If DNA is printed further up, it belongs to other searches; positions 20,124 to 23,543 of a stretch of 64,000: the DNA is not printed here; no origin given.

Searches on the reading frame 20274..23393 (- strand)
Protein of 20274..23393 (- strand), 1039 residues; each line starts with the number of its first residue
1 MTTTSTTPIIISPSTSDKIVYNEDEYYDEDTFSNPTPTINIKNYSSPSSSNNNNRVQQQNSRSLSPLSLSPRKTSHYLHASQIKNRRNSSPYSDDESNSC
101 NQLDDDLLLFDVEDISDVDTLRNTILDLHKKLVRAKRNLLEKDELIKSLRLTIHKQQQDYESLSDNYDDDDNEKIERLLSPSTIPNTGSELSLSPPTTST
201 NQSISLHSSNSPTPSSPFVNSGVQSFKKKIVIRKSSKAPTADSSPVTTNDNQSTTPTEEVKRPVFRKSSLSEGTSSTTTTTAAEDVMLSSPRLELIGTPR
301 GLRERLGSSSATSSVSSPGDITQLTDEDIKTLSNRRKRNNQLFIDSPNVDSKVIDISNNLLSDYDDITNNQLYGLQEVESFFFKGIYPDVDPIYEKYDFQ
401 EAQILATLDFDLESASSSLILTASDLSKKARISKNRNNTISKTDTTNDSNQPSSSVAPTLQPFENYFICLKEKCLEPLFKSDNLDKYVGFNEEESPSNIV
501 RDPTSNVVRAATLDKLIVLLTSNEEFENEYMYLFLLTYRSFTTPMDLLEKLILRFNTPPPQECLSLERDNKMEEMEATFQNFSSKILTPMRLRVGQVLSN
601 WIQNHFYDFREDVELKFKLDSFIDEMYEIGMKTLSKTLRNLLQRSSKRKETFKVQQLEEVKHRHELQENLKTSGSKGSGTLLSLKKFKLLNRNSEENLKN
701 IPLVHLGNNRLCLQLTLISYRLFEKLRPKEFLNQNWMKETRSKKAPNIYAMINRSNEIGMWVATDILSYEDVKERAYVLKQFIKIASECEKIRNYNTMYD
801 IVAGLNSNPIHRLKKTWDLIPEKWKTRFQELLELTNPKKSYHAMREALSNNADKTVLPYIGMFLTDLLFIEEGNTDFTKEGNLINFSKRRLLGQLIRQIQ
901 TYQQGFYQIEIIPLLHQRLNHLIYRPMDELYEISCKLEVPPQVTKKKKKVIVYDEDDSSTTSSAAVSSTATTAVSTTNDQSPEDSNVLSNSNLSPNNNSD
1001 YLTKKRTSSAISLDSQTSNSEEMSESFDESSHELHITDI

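Call 56: search_protein_families(library=pfam, max_evalue=0.01, proteins=[window:20274-23393:-])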
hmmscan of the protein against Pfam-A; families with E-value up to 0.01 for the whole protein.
window:20274-23393:- (1039 aa): 2 families
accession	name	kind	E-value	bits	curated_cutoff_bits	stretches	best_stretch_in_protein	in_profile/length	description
PF00617.24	RasGEF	-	6e-63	212.4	23.1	1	712-890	3-181/181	RasGEF domain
PF00618.25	RasGEF_N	-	1.5e-24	86.7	28.3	1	508-615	2-99/106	RasGEF N-terminal motif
